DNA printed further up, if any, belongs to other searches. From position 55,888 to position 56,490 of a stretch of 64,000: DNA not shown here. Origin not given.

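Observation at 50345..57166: Three DUF1640-like coiled-coil/TM genes, one convergent downstream of each giant gene plus one extra, differing only in the number of 11-residue repeats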

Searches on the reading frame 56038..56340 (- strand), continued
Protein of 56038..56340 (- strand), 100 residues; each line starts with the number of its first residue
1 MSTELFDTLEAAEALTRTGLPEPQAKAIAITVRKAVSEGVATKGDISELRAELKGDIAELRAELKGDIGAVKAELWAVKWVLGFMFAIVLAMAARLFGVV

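Call 85: get_annotated_region(hit=H20, flank=4000)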
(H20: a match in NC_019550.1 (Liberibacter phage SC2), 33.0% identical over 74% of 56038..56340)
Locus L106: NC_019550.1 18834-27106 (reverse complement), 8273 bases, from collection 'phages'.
description: Liberibacter phage SC2, complete genome.
organism: Liberibacter phage SC2 (NCBI taxid 941970)
taxonomy: Viruses; Duplodnaviria; Heunggongvirae; Uroviricota; Caudoviricetes
host: Candidatus Liberibacter asiaticus UF506; source: Citrus paradisi; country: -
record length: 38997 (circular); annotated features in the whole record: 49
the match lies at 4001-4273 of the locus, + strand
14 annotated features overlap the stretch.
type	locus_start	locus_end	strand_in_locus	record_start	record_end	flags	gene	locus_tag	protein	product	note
CDS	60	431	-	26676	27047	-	-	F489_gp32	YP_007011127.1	hypothetical protein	putative phage-related protein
CDS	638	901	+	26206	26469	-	-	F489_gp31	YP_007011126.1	hypothetical protein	putative phage-related protein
CDS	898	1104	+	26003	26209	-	-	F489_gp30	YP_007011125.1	hypothetical protein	putative phage-related protein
CDS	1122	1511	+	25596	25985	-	-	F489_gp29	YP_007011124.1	hypothetical protein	putative phage-related protein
CDS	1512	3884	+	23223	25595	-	-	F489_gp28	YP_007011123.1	DNA primase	pfam08706 superfamily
CDS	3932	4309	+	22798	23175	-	-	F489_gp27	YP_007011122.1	DUF1640 domain-containing protein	putative phage-related protein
CDS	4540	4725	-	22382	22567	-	-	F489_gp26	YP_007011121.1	anti-repressor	putative Bro-N family phage antirepressor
CDS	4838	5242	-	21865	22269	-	-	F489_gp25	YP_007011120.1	hypothetical protein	putative phage-related protein; COG1208 superfamily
CDS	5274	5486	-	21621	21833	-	-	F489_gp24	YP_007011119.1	hypothetical protein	putative phage-related transferase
CDS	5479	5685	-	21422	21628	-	-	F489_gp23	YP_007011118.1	hypothetical protein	putative phage-related UDP-glucuronosyltransferase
CDS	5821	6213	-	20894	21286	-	-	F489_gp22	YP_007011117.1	hypothetical protein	putative phage-related protein; PRK08999 superfamily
CDS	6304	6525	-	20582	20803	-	-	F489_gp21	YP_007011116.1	hypothetical protein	putative phage-related protein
CDS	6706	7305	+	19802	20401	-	-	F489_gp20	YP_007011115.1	helix-turn-helix domain-containing protein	putative phage-related repressor protein C2; cd00093 superfamily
rep_origin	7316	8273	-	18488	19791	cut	-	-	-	-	-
